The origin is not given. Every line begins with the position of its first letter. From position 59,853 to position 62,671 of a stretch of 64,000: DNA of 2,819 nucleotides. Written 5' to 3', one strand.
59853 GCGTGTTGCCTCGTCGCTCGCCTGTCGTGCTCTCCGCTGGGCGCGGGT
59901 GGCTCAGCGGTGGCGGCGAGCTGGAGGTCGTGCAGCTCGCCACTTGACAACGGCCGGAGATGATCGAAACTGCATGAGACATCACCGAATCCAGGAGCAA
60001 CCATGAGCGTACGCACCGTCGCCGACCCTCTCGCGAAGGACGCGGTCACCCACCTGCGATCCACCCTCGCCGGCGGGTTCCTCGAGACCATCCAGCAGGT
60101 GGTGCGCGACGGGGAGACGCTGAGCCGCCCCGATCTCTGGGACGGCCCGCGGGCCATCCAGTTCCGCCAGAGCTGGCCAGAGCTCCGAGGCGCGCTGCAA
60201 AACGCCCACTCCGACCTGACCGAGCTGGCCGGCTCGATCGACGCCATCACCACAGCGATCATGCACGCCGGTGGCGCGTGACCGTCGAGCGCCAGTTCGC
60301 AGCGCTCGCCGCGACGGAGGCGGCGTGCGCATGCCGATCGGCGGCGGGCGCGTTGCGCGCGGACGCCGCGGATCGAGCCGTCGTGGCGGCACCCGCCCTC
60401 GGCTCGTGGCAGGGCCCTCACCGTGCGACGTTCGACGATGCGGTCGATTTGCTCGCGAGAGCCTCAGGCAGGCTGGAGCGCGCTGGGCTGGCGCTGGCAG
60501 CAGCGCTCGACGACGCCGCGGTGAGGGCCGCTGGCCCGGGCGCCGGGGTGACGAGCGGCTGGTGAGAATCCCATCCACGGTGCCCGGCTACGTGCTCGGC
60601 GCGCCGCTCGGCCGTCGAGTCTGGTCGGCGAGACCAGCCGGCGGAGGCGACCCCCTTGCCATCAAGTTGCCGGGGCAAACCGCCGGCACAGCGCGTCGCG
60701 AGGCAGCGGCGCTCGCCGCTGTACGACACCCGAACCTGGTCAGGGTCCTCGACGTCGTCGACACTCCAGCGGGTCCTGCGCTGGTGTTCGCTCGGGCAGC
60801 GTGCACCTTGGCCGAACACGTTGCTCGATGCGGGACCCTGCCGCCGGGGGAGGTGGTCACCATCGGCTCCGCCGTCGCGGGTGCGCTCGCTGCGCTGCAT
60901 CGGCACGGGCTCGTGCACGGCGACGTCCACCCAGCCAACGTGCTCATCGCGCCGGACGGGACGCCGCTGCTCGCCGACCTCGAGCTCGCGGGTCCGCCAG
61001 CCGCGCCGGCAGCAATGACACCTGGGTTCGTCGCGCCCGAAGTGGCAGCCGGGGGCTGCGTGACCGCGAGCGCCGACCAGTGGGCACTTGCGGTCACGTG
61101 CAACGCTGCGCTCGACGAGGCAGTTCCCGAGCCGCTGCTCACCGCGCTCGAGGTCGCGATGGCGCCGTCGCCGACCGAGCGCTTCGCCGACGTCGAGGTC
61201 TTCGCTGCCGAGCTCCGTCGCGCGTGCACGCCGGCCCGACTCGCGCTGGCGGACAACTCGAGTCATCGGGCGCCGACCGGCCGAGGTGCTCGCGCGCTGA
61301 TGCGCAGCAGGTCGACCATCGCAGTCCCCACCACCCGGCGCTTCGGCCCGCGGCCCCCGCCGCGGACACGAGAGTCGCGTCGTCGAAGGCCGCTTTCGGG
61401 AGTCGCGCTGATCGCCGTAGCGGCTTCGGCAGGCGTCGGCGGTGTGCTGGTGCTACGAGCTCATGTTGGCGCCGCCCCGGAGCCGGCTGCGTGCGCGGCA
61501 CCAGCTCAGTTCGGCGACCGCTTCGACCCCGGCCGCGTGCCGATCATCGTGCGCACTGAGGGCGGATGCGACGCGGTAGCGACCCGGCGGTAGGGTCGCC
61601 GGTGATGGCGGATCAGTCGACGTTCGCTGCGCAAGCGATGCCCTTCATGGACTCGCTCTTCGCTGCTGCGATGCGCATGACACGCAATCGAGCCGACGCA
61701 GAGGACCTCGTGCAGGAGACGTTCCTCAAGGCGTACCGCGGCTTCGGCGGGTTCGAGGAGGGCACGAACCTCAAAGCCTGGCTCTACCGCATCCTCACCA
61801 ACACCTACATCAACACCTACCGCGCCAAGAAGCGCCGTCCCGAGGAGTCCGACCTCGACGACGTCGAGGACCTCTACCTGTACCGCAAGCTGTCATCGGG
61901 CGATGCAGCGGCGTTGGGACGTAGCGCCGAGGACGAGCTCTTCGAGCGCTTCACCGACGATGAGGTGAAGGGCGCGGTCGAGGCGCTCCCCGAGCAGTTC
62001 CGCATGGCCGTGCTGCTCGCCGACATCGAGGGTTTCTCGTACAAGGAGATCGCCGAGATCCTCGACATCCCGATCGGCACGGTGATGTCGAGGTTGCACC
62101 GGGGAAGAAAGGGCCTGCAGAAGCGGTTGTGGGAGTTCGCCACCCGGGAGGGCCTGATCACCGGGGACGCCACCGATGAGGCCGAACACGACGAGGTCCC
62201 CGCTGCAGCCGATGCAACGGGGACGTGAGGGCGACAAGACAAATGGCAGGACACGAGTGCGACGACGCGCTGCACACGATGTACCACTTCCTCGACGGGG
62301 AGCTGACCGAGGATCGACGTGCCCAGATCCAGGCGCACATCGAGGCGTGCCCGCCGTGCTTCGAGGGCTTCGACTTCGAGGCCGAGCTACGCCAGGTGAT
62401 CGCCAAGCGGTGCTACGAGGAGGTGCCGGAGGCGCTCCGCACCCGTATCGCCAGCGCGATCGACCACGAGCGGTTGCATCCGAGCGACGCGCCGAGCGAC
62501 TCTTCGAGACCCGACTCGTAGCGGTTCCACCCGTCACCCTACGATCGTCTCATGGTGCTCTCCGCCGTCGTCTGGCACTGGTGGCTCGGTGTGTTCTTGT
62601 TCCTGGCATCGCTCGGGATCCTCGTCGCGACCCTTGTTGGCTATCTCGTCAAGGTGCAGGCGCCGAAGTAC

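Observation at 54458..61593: Compact atypical type VII-like secretion module lacking all canonical membrane partners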

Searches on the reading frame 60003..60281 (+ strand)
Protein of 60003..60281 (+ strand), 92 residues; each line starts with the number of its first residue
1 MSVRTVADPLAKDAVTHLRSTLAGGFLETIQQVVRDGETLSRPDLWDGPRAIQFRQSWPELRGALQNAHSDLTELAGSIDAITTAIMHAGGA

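Call 9: search_protein_families(library=pfam, proteins=[window:60003-60281:+], max_evalue=1)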
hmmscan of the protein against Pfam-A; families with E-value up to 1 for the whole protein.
window:60003-60281:+ (92 aa): 0 families

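Call 10: search_protein_families(library=ncbifam, proteins=[window:60003-60281:+], max_evalue=1)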
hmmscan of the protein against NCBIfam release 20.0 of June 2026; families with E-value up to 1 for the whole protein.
window:60003-60281:+ (92 aa): 1 family
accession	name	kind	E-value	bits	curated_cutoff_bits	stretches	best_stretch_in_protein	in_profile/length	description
TIGR03930.1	WXG100_ESAT6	subfamily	0.048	13.9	44.85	1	45-88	40-83/90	WXG100 family type VII secretion target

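Call 44: search_solved_structures(query=A2, max_evalue=10, show_alignments=2)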
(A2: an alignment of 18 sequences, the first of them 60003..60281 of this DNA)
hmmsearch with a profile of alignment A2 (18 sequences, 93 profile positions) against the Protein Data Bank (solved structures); distinct sequences matched with E-value up to 10: 81 (the best 60 are shown).
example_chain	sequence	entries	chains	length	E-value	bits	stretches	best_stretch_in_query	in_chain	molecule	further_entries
4j41_A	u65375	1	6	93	0.00015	24.9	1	23-84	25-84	secreted protein EsxB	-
4j42_A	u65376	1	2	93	0.00027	24.1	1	23-84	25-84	secreted protein EsxB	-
4j10_A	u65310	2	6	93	0.0003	23.9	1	23-84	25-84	SECRETED PROTEIN ESXB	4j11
4j7j_A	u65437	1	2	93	0.00033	23.8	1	23-84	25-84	secreted protein EsxB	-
4j7k_A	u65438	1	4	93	0.00036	23.7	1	23-84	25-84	secreted protein EsxB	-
4iyh_A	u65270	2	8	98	0.00042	23.4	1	23-84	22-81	Secreted protein EsxB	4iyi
4i0x_B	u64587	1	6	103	0.0014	21.8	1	26-81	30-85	ESAT-6-like protein MAB_3113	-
7o3v_A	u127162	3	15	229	0.0023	21.1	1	45-83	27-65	TrwJ protein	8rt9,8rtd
3gvm_A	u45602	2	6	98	0.0024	21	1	27-88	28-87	Putative uncharacterized protein SAG1039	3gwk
3o9o_A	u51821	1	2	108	0.0035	20.5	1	28-88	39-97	Uncharacterized protein gbs1074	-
4i0x_A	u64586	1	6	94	0.0065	19.6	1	31-79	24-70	ESAT-6-like protein MAB_3112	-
2osz_A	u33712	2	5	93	0.0088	19.2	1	51-85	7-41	Nucleoporin p58/p45 | Nucleoporin Nup58/Nup45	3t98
2vrz_A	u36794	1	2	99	0.0098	19.1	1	30-87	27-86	VIRULENCE FACTOR ESXA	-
2vs0_A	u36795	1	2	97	0.0099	19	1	30-87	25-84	VIRULENCE FACTOR ESXA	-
4jq5_A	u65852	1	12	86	0.01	19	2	51-85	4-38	Nucleoporin p58/p45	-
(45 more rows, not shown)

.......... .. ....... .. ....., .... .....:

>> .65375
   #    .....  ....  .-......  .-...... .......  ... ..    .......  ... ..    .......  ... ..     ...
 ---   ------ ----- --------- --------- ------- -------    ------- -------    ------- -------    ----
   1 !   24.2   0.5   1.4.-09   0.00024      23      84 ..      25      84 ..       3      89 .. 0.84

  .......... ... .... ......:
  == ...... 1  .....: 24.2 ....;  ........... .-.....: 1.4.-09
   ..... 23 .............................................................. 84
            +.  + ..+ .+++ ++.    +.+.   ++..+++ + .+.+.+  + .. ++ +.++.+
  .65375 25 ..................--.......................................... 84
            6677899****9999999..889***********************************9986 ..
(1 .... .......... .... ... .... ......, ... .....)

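Call 45: search_protein_families(library=pfam, alignment_id=A2, max_evalue=1)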
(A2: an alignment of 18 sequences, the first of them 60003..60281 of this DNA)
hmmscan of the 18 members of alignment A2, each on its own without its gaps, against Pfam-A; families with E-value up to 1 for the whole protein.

A. member 1, window:60003-60281:+ (92 aa): 0 families

B. families by the number of members that match (of 18 scanned): 49 families (the first 25 are shown)
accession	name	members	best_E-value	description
PF06013.18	WXG100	15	8.3e-07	Proteins of 100 residues with WXG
PF05377.16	FlaC_arch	6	0.0093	Flagella accessory protein C (FlaC)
PF20570.3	DUF6779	6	0.01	Domain of unknown function (DUF6779)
PF24611.2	Spectrin_Anc-1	5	0.0088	Nuclear anchorage protein 1, spectrin-like repeat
PF05524.18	PEP-utilisers_N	3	0.031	PEP-utilising enzyme, N-terminal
PF12329.13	TMF_DNA_bd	2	0.0021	TATA element modulatory factor 1 DNA binding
PF03449.20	GreA_GreB_N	2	0.014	Transcription elongation factor, N-terminal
PF20882.2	Sos7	2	0.025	Kinetochore protein Sos7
PF07295.17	DUF1451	2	0.026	Zinc-ribbon containing domain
PF16331.10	TolA_bind_tri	2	0.051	TolA binding protein trimerisation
PF02996.22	Prefoldin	2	0.15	Prefoldin subunit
PF07798.16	CCDC90-like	2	0.2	Coiled-coil domain-containing protein 90-like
PF10824.14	T7SS_ESX_EspC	1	0.0054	Excreted virulence factor EspC, type VII ESX diderm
PF25607.1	DUF7939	1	0.0071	Domain of unknown function (DUF7939)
PF16559.10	GIT_CC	1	0.016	GIT coiled-coil Rho guanine nucleotide exchange factor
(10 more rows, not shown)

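Call 91: search_protein_representatives(protein=window:60003-60281:+)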
Query: 92 residues. Proteins with E-value up to 0.001 (for the whole library): 185; up to 1e-10: 17; up to 1e-30: 1. The best 150 are listed.
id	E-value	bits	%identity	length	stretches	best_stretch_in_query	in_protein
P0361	3.3e-41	154.9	79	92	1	1-92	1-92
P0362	7.3e-27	109.1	58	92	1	1-92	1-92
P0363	1.3e-16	76.3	46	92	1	1-92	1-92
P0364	4.4e-14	68.2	41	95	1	4-91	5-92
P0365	2.0e-13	66.2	42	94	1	8-91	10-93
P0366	2.3e-13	66.0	40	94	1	4-91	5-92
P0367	9.0e-13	64.1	42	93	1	1-91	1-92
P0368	2.5e-12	62.6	42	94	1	1-91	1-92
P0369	4.3e-12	61.9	43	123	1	1-91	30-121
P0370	1.4e-11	60.3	41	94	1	4-91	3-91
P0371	1.8e-11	59.9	40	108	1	1-91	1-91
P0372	1.9e-11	59.8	41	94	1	1-91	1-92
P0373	2.1e-11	59.7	42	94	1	4-91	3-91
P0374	2.7e-11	59.3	40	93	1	8-91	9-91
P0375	3.6e-11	59.0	38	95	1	5-91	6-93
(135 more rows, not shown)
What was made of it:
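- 60003..60281 (+): Small protein 1 (92 aa): a divergent WXG100 protein (TsxA/EsxA-like) with central W-D-G-P...A..FR..W and a conserved C-terminal I..AGG tail. An AGGAG RBS lies 7 nt upstream. 185 cluster representatives in 1.84 billion proteins (call 91).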

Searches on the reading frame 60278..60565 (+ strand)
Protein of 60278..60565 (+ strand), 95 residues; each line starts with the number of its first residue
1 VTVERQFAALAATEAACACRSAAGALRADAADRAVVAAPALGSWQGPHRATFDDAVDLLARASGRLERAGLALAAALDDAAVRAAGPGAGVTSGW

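Call 9: search_protein_families(library=pfam, proteins=[window:60278-60565:+], max_evalue=1)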
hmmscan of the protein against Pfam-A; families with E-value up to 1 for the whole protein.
window:60278-60565:+ (95 aa): 2 families
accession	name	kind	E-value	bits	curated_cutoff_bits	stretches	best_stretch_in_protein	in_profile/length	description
PF10824.14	T7SS_ESX_EspC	-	0.013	16.3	23.5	1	18-81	22-84/100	Excreted virulence factor EspC, type VII ESX diderm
PF06013.18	WXG100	-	0.043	14.5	27.3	1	15-81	12-78/86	Proteins of 100 residues with WXG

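Call 10: search_protein_families(library=ncbifam, proteins=[window:60278-60565:+], max_evalue=1)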
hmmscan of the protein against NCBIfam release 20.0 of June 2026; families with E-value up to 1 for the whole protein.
window:60278-60565:+ (95 aa): 0 families

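Call 47: search_solved_structures(query=A3, max_evalue=10, show_alignments=1)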
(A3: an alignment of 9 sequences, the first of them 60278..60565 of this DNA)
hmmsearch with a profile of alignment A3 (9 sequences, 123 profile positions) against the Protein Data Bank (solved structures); distinct sequences matched with E-value up to 10: 18.
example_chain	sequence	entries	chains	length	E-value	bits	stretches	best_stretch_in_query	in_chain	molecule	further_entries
9l08_A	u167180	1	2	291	0.0032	21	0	73-104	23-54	Covalently Connected Cytochrome c555 trimer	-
4lws_A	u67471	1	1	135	0.0078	19.7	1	5-96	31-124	Uncharacterized protein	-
8qae_A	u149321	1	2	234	0.015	18.8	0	19-81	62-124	sc-apCC-6-SLLA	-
2vs0_A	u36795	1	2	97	0.018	18.6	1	29-97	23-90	VIRULENCE FACTOR ESXA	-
2vrz_A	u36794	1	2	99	0.023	18.2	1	29-97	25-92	VIRULENCE FACTOR ESXA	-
1wa8_B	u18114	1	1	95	0.045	17.3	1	11-88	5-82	6 KDA EARLY SECRETORY ANTIGENIC TARGET (ESAT-6)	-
3fav_B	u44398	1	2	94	0.063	16.8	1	11-88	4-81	6 kDa early secretory antigenic target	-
7sax_C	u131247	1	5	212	0.11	16.1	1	55-103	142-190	GldL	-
7y9n_A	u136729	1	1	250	0.15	15.6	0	21-88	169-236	Spike protein S2',5HB-H2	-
3li8_A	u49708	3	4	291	0.27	14.8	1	34-77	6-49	Hypothetical sensory transduction histidine kinase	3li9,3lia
4dzu_B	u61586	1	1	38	0.61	13.6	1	73-99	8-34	3-alpha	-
3zbh_A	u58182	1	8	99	0.63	13.6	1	21-88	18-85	ESXA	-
4dzv_B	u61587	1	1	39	0.76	13.3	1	72-99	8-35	4-alpha/beta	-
6j19_B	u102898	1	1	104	0.89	13.1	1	15-95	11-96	ESAT-6-like protein EsxB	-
1wa8_A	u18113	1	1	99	2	11.9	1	16-95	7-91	ESAT-6 LIKE PROTEIN ESXB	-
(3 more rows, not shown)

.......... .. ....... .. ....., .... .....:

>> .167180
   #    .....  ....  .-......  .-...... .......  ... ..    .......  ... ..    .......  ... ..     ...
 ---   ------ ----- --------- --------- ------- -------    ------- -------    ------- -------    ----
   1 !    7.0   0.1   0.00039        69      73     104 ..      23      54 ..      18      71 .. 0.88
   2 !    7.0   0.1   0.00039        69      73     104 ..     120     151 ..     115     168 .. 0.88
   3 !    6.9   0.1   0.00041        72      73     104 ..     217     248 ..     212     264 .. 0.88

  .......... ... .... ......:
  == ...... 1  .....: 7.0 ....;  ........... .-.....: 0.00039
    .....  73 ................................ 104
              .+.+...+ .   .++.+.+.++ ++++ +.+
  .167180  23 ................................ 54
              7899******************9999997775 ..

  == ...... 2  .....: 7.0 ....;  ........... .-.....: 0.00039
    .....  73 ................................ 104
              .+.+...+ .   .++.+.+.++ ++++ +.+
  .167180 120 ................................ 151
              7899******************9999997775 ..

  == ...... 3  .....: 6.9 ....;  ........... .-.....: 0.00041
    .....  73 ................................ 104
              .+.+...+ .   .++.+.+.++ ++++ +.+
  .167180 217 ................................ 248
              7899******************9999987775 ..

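Call 48: search_protein_families(library=pfam, alignment_id=A3, max_evalue=1)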
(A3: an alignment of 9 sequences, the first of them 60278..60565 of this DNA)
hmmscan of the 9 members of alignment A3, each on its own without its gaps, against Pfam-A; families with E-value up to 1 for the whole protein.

A. member 1, window:60278-60565:+ (95 aa): 2 families
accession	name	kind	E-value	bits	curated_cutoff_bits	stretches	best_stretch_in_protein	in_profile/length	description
PF10824.14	T7SS_ESX_EspC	-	0.013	16.3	23.5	1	18-81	22-84/100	Excreted virulence factor EspC, type VII ESX diderm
PF06013.18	WXG100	-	0.043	14.5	27.3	1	15-81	12-78/86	Proteins of 100 residues with WXG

B. families by the number of members that match (of 9 scanned): 7 families
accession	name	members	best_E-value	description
PF06013.18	WXG100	4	3.4e-06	Proteins of 100 residues with WXG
PF25547.1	WXG100_2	4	7e-05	WXG100 like domain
PF10824.14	T7SS_ESX_EspC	1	0.013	Excreted virulence factor EspC, type VII ESX diderm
PF14456.11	alpha-hel2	1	0.15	Alpha-helical domain 2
PF01910.22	Thiamine_BP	1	0.23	Thiamine-binding protein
PF13015.12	PRKCSH_1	1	0.29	Glucosidase II beta subunit-like protein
PF10726.14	DUF2518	1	0.95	Protein of function (DUF2518)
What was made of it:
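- Calls 44, 45, 47, 48.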

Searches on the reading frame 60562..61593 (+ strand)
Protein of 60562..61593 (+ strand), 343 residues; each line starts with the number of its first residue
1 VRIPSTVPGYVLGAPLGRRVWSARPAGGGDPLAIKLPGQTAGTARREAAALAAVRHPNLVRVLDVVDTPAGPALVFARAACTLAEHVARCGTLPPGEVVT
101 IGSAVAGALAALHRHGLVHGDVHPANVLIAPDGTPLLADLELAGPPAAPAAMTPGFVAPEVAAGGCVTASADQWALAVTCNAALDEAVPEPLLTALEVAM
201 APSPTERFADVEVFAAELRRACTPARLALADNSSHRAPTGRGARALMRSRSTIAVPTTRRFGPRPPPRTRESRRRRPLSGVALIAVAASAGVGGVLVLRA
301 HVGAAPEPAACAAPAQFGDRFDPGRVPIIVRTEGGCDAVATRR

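Call 9: search_protein_families(library=pfam, proteins=[window:60562-61593:+], max_evalue=1)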
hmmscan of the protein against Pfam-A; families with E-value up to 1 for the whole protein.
window:60562-61593:+ (343 aa): 7 families
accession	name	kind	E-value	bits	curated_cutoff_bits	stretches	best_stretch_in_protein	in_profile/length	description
PF00069.31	Pkinase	-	3.3e-19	69.8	31.7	1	42-186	43-193/263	Protein kinase domain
PF07714.23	PK_Tyr_Ser-Thr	-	8.3e-10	38.8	23.1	1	44-180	48-194/258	Protein tyrosine and serine/threonine kinase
PF01636.29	APH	-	2.1e-05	24.9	23.2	1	115-144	168-198/239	Phosphotransferase enzyme family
PF19974.5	TCAD9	-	0.064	12.8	40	1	110-139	292-320/429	Ternary complex associated domain 9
PF06293.20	Kdo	-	0.11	12.4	21.3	1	101-133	123-155/207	Lipopolysaccharide kinase (Kdo/WaaP) family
PF01163.29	RIO1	-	0.12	12.4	22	1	109-140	118-148/187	RIO domain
PF03109.22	ABC1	-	0.12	11.9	22.9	1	109-139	180-210/244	ABC1 atypical kinase-like domain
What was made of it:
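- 60562..61593 (+): Bitopic membrane Hanks-type kinase (343 aa): cytoplasmic kinase domain (~5-190), Thr-rich linker, TM helix 280-298 (nt 61399-61455) and a 45-aa outside tail. Catalytic motifs are atypical: G-loop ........, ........, DLE. Pfam E=3e-19 (call 9).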

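Call 10: search_protein_families(library=ncbifam, proteins=[window:60562-61593:+], max_evalue=1)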
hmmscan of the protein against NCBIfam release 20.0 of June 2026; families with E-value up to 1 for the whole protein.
window:60562-61593:+ (343 aa): 21 families
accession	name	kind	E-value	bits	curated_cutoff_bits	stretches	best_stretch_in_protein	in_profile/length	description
NF033483.0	PknB_PASTA_kin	equivalog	5.1e-18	65.4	450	1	45-178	55-196/563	Stk1 family PASTA domain-containing Ser/Thr kinase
NF038150.1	lanthi_synth_IV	equivalog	6.9e-17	61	650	1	84-272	285-466/851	class IV lanthionine synthetase LanL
NF047741.1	antiphage_MADS6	equivalog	9.7e-17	60.7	460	2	96-196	299-409/612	methylation-associated defense system protein kinase MAD6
NF038151.1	lanthi_synth_III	equivalog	3.9e-13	48.7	575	1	98-183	338-422/833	class III lanthionine synthetase LanKC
TIGR03903.1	TOMM_kin_cyc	equivalog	3.8e-12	44.9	705.75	1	45-134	26-117/1267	TOMM system kinase/cyclase fusion protein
NF033442.0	BREX_PglW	equivalog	9e-09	33.6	990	1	45-178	556-698/1391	BREX system serine/threonine kinase PglW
NF052427.1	StpK7MSMEG_1200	equivalog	1.4e-08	33.7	900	1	91-329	103-350/601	serine/threonine protein kinase StpK7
NF053615.1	SerThrKinAfsKStmc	equivalog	4.4e-07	28.9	1300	1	47-176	62-199/809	protein serine/threonine kinase AfsK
TIGR03724.2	arch_bud32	equivalog_domain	0.00027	20.5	125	1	101-143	90-131/193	KEOPS complex kinase/ATPase Bud32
NF011463.0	PRK14879.1-4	equivalog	0.00073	19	188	1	101-143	119-160/237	Kae1-associated kinase Bud32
NF008910.0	PRK12274.1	equivalog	0.0016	18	372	1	93-144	90-143/219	serine/threonine protein kinase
NF011462.0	PRK14879.1-3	equivalog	0.015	15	174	1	106-130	92-116/192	Kae1-associated kinase Bud32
NF006620.0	PRK09188.1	equivalog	0.022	13.8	490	1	84-144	104-160/365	serine/threonine protein kinase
NF040671.1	PLuB_AAA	exception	0.024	12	999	1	99-132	106-139/1256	PLuB system helicase-like protein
NF002475.0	PRK01723.1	equivalog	0.026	13.6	142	1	104-140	151-187/241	3-deoxy-D-manno-octulosonic acid kinase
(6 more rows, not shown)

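Call 81: find_homologous_proteins(query=window:60562-61593:+, max_evalue=1e-10)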
Query window:60562-61593:+ (343 aa): 144 proteins with E <= 1e-10 among 8000 candidates; the best 120 are listed.
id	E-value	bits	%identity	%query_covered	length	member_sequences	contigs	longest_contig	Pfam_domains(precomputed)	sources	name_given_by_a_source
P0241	2.0e-212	722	100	100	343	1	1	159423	PF07714.24,PF00069.32,PF01636.30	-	-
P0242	2.1e-52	196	49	87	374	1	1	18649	PF07714.24,PF00069.32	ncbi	ncbi:MAG: protein kinase [Acidimicrobiales bacterium]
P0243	6.9e-26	109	46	52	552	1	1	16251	PF07714.24,PF00069.32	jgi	jgi:hypothetical protein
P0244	5.1e-24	103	45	52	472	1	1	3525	PF07714.24,PF00069.32,PF03109.23,PF01636.30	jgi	jgi:hypothetical protein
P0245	7.6e-24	102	45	61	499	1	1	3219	PF07714.24,PF00069.32,PF01636.30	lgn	-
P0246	2.0e-23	101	36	83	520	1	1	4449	PF07714.24,PF00069.32,PF03109.23,PF01636.30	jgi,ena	-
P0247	2.7e-23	101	45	54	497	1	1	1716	PF07714.24,PF00069.32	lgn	-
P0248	3.1e-23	100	38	83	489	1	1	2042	PF07714.24,PF00069.32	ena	-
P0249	4.1e-23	100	42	59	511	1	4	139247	PF07714.24,PF00069.32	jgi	jgi:serine/threonine protein kinase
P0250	6.4e-23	99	40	65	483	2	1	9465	PF07714.24,PF00069.32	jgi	jgi:hypothetical protein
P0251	1.8e-22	98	45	53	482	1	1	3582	PF07714.24,PF00069.32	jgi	jgi:hypothetical protein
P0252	2.0e-22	98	45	52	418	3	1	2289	PF07714.24,PF00069.32,PF01636.30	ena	-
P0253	2.5e-22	98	43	52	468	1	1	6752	PF07714.24,PF00069.32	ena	-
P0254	3.3e-22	97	40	64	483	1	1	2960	PF07714.24,PF00069.32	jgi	jgi:hypothetical protein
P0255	3.8e-22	97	44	47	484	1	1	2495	PF07714.24,PF00069.32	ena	-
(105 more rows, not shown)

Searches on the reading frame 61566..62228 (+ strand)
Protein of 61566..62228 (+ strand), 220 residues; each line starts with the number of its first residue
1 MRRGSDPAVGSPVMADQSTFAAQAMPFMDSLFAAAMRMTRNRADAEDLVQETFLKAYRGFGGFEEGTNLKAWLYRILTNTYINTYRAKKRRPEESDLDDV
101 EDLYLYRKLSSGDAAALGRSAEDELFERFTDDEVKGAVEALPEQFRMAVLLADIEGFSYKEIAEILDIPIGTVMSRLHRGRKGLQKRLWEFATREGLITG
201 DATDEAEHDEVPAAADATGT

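Call 50: search_protein_families(library=pfam, proteins=[window:61566-62228:+], max_evalue=0.001)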
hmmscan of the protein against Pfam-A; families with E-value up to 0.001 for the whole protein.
window:61566-62228:+ (220 aa): 6 families
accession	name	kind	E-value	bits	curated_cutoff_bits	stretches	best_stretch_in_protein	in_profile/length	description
PF08281.18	Sigma70_r4_2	-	1.4e-17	63.5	25.7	1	134-182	4-52/54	Sigma-70, region 4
PF04542.20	Sigma70_r2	-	4.9e-17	61.9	24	1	30-91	8-71/71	Sigma-70 region 2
PF04545.22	Sigma70_r4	-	1.6e-09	37.6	24.1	1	138-185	2-49/50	Sigma-70, region 4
PF22029.2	PhyR_sigma2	-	5.4e-05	23.6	27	1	38-77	15-54/55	Sigma2 domain of PhyR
PF13384.12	HTH_23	-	0.0001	22.4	24.6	1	146-179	9-40/50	Homeodomain-like domain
PF22233.2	PhyR_sigma-like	-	0.00019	21.6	27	1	144-169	7-32/50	Response regulator PhyR, sigma-like domain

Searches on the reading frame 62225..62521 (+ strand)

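Call 50: search_protein_families(library=pfam, proteins=[window:62225-62521:+], max_evalue=0.001)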
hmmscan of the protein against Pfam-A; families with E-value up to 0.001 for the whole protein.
window:62225-62521:+ (98 aa): 1 family
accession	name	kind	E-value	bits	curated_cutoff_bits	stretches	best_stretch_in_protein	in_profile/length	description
PF13490.11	zf-HC2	-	4e-10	40.1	22.2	1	12-45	1-34/35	Putative zinc-finger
